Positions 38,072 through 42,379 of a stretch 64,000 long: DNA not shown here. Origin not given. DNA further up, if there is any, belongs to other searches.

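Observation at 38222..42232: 1336-aa fusion of a YfhO-like glycosyltransferase-type membrane core with a C-terminal SGNH/GDSL hydrolase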

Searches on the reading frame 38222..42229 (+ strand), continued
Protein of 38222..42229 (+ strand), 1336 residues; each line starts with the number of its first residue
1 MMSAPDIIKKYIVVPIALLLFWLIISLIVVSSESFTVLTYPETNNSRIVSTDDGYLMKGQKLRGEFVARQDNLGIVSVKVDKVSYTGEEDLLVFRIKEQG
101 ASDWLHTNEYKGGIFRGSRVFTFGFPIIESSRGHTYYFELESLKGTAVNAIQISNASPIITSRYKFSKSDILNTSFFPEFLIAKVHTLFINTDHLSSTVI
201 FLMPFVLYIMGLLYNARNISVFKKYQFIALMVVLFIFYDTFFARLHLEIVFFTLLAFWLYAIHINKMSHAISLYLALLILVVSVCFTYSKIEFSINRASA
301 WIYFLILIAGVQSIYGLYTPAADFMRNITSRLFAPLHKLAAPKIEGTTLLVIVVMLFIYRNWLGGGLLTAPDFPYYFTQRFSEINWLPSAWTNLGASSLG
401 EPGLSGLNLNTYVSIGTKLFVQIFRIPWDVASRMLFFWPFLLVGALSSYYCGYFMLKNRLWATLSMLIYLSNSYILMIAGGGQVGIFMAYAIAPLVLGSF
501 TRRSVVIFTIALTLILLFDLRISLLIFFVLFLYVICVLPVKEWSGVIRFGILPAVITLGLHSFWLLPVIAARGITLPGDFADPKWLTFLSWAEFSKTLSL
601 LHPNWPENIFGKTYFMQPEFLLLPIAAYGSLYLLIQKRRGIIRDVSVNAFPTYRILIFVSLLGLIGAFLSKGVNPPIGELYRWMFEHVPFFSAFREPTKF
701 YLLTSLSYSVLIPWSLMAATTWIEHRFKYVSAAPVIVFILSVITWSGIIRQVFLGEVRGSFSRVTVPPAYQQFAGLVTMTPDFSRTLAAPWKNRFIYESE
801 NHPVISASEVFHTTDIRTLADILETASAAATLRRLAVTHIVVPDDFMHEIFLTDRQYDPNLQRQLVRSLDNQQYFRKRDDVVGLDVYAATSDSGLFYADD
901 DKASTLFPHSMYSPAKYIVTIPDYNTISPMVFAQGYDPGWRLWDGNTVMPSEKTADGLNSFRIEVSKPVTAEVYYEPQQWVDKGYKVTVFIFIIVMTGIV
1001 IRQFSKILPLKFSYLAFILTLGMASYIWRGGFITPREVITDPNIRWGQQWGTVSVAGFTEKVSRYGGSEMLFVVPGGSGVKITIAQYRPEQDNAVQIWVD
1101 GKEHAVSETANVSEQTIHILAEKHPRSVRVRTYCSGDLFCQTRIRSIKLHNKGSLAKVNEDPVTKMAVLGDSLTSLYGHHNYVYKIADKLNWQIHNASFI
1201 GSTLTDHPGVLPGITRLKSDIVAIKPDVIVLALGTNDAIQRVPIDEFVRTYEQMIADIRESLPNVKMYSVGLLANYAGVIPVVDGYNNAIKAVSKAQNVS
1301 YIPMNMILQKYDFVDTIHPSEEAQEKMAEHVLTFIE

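Call 19: find_encoding_contigs(protein=P0003, flank=10000, max_places=3)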
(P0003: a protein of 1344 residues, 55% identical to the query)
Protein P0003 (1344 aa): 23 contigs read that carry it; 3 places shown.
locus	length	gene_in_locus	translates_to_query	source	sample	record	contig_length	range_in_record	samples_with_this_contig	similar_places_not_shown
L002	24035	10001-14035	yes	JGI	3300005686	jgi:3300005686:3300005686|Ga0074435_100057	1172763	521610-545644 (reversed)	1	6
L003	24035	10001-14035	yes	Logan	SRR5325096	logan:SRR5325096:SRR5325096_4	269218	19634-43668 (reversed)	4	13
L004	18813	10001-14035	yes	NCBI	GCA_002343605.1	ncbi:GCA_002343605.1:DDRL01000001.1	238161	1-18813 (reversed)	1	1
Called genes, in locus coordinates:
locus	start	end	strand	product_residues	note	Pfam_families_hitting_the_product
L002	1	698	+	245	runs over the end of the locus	PF01209:Ubie_methyltran (faint), PF02353:CMAS (weak), PF13489:Methyltransf_23, PF13649:Methyltransf_25, PF13847:Methyltransf_31, PF08241:Methyltransf_11, PF08242:Methyltransf_12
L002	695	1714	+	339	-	PF00535:Glycos_transf_2, PF13641:Glyco_tranf_2_3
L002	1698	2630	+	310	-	PF01073:3Beta_HSD, PF01370:Epimerase, PF04321:RmlD_sub_bind, PF16363:GDP_Man_Dehyd, PF07993:NAD_binding_4 (faint), PF02719:Polysacc_synt_2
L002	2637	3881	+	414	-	PF00534:Glycos_transf_1, PF13692:Glyco_trans_1_4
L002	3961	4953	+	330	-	PF01073:3Beta_HSD (weak), PF01370:Epimerase, PF16363:GDP_Man_Dehyd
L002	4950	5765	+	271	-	PF01370:Epimerase, PF16363:GDP_Man_Dehyd (faint)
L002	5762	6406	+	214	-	PF13489:Methyltransf_23 (weak), PF13847:Methyltransf_31 (weak), PF08241:Methyltransf_11, PF13649:Methyltransf_25 (weak)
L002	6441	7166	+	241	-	PF08241:Methyltransf_11, PF13649:Methyltransf_25 (weak)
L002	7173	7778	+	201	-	PF25087:GMPPB_C (faint), PF25084:LbH_EIF2B (faint), PF00132:Hexapep, PF14602:Hexapep_2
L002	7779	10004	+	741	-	-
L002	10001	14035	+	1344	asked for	PF00657:Lipase_GDSL, PF13472:Lipase_GDSL_2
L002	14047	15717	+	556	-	-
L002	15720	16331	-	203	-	PF01209:Ubie_methyltran, PF08003:Methyltransf_9 (weak), PF05148:Methyltransf_8 (faint), PF13489:Methyltransf_23, PF13847:Methyltransf_31, PF08241:Methyltransf_11, PF08242:Methyltransf_12, PF13649:Methyltransf_25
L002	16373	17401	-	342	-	PF13641:Glyco_tranf_2_3, PF00535:Glycos_transf_2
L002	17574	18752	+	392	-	PF00534:Glycos_transf_1, PF13692:Glyco_trans_1_4, PF26337:Gtf3_C (weak)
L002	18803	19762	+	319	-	PF04321:RmlD_sub_bind, PF01073:3Beta_HSD, PF01370:Epimerase, PF02719:Polysacc_synt_2 (weak), PF16363:GDP_Man_Dehyd, PF07993:NAD_binding_4 (weak)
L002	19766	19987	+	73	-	-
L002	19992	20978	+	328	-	PF01073:3Beta_HSD, PF01370:Epimerase, PF02719:Polysacc_synt_2, PF04321:RmlD_sub_bind, PF05368:NmrA (weak), PF08659:KR (faint), PF13460:NAD_binding_10, PF16363:GDP_Man_Dehyd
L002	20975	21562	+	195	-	PF13439:Glyco_transf_4 (weak)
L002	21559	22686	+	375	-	PF20706:GT4-conflict, PF00534:Glycos_transf_1, PF13692:Glyco_trans_1_4, PF13524:Glyco_trans_1_2 (weak)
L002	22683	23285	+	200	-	PF25084:LbH_EIF2B (faint), PF00132:Hexapep, PF14602:Hexapep_2 (weak)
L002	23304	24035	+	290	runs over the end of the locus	PF00535:Glycos_transf_2, PF13641:Glyco_tranf_2_3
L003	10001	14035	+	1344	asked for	PF00657:Lipase_GDSL, PF13472:Lipase_GDSL_2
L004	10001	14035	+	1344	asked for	PF00657:Lipase_GDSL, PF13472:Lipase_GDSL_2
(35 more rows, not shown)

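Call 20: find_encoding_contigs(protein=P0006, flank=10000, max_places=2)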
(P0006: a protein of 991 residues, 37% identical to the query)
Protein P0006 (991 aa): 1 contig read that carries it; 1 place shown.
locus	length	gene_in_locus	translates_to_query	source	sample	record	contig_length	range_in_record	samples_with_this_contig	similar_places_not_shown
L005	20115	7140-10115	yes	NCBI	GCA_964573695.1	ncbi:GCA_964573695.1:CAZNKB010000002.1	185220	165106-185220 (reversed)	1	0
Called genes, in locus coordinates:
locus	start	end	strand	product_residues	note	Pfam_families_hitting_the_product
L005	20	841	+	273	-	PF01370:Epimerase, PF16363:GDP_Man_Dehyd (faint)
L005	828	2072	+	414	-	PF00534:Glycos_transf_1, PF13692:Glyco_trans_1_4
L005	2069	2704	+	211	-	PF13489:Methyltransf_23, PF07021:MetW (weak), PF13847:Methyltransf_31, PF08241:Methyltransf_11, PF08242:Methyltransf_12 (weak), PF13649:Methyltransf_25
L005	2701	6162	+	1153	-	-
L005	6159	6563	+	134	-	-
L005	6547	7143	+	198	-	PF25084:LbH_EIF2B (faint), PF25087:GMPPB_C (faint), PF00132:Hexapep, PF14602:Hexapep_2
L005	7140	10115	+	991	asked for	PF00657:Lipase_GDSL, PF13472:Lipase_GDSL_2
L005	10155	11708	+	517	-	-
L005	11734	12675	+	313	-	PF00106:adh_short (faint), PF01073:3Beta_HSD, PF01370:Epimerase, PF02719:Polysacc_synt_2 (weak), PF04321:RmlD_sub_bind, PF16363:GDP_Man_Dehyd, PF07993:NAD_binding_4 (weak)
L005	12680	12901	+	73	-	-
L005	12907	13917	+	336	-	PF01073:3Beta_HSD, PF01370:Epimerase, PF02719:Polysacc_synt_2, PF04321:RmlD_sub_bind, PF07993:NAD_binding_4 (faint), PF08659:KR (faint), PF13460:NAD_binding_10 (weak), PF16363:GDP_Man_Dehyd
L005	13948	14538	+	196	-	PF13439:Glyco_transf_4 (weak)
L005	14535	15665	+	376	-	PF20706:GT4-conflict, PF00534:Glycos_transf_1, PF13692:Glyco_trans_1_4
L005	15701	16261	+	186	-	PF25087:GMPPB_C (faint), PF00132:Hexapep, PF14602:Hexapep_2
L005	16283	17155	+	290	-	PF00535:Glycos_transf_2, PF13641:Glyco_tranf_2_3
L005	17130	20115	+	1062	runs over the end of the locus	-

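Call 21: find_encoding_contigs(protein=P0013, flank=10000, max_places=2)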
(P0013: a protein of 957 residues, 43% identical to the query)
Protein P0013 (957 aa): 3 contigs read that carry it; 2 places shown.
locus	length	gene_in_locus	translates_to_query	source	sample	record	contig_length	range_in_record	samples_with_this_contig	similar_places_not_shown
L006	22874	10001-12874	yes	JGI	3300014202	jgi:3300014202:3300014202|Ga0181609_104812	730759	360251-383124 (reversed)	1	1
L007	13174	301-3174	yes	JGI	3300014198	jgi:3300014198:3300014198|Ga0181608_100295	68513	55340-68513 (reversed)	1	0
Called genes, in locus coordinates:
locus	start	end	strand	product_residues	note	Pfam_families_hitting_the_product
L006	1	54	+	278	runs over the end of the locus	PF00535:Glycos_transf_2, PF10111:Glyco_tranf_2_2 (faint)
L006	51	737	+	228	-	PF17836:PglD_N (weak), PF25084:LbH_EIF2B (weak), PF25087:GMPPB_C (faint), PF00132:Hexapep (weak)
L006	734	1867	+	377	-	PF01041:DegT_DnrJ_EryC1, PF00155:Aminotran_1_2, PF01212:Beta_elim_lyase (weak)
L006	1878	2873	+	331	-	PF01370:Epimerase, PF01073:3Beta_HSD (weak), PF16363:GDP_Man_Dehyd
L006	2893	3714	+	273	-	PF01370:Epimerase, PF16363:GDP_Man_Dehyd (faint)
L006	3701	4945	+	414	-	PF00534:Glycos_transf_1, PF13692:Glyco_trans_1_4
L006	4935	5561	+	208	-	PF02353:CMAS (weak), PF13489:Methyltransf_23 (weak), PF13847:Methyltransf_31 (weak), PF08241:Methyltransf_11, PF13649:Methyltransf_25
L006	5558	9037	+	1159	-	-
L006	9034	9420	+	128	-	-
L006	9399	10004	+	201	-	PF25084:LbH_EIF2B (faint), PF00132:Hexapep, PF14602:Hexapep_2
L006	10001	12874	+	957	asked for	PF00657:Lipase_GDSL, PF13472:Lipase_GDSL_2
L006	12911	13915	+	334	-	PF00657:Lipase_GDSL, PF13472:Lipase_GDSL_2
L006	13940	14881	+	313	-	PF01073:3Beta_HSD, PF01370:Epimerase, PF02719:Polysacc_synt_2 (faint), PF04321:RmlD_sub_bind, PF16363:GDP_Man_Dehyd, PF07993:NAD_binding_4 (weak)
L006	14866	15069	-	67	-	-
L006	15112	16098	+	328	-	PF01073:3Beta_HSD, PF01370:Epimerase, PF02719:Polysacc_synt_2, PF04321:RmlD_sub_bind, PF13460:NAD_binding_10 (weak), PF16363:GDP_Man_Dehyd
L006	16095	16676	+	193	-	PF13439:Glyco_transf_4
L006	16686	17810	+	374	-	PF13439:Glyco_transf_4, PF20706:GT4-conflict, PF00534:Glycos_transf_1, PF13692:Glyco_trans_1_4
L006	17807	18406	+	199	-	PF00132:Hexapep, PF14602:Hexapep_2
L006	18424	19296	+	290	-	PF00535:Glycos_transf_2, PF13641:Glyco_tranf_2_3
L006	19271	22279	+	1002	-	-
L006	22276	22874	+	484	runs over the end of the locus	-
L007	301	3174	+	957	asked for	PF00657:Lipase_GDSL, PF13472:Lipase_GDSL_2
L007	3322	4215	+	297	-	PF00657:Lipase_GDSL, PF13472:Lipase_GDSL_2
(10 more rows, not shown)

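Call 32: list_cluster_members(proteins=[P0001, P0003, P0006, P0005, P0010, P0017])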
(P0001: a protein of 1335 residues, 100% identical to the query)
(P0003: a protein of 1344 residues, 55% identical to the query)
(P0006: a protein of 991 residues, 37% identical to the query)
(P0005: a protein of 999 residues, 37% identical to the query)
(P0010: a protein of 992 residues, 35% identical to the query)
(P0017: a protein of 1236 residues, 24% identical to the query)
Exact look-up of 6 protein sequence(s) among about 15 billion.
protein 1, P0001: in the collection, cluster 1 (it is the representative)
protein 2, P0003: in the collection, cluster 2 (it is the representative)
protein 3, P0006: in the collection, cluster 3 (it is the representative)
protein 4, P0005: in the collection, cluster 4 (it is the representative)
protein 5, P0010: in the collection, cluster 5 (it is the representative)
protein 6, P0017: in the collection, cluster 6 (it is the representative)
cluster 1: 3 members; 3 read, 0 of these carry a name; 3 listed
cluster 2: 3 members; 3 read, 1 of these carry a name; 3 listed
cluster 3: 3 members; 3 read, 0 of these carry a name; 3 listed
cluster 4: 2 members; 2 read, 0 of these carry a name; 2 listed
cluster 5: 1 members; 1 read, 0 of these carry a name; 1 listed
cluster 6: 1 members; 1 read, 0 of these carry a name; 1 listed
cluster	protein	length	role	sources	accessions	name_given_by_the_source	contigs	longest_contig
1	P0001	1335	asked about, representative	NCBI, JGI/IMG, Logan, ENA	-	-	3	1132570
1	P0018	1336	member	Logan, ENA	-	-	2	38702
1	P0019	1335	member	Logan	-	-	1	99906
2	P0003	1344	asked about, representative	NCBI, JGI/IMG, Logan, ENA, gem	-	-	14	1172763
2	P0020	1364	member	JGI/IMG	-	lysophospholipase L1-like esterase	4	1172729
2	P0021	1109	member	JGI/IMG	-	-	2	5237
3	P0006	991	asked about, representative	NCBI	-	-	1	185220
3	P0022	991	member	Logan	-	-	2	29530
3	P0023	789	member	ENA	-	-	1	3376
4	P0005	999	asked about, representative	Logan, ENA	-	-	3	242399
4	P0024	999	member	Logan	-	-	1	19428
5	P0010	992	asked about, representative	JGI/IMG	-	-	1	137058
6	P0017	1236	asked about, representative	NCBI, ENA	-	-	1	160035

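Call 53: search_protein_families(library=pfam, proteins=[P0014], max_evalue=0.01)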
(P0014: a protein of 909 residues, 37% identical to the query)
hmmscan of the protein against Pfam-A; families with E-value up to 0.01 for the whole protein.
P0014 (909 aa): 0 families

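Call 73: find_encoding_contigs(protein=P0001, flank=1000, max_places=4)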
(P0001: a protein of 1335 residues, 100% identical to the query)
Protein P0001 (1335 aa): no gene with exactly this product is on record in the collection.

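Call 90: search_protein_families(library=pfam, proteins=[L005:2701-6159:+], max_evalue=0.1)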
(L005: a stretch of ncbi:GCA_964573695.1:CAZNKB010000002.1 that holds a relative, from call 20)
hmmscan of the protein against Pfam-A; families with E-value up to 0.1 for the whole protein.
L005:2701-6159:+ (1153 aa): 0 families
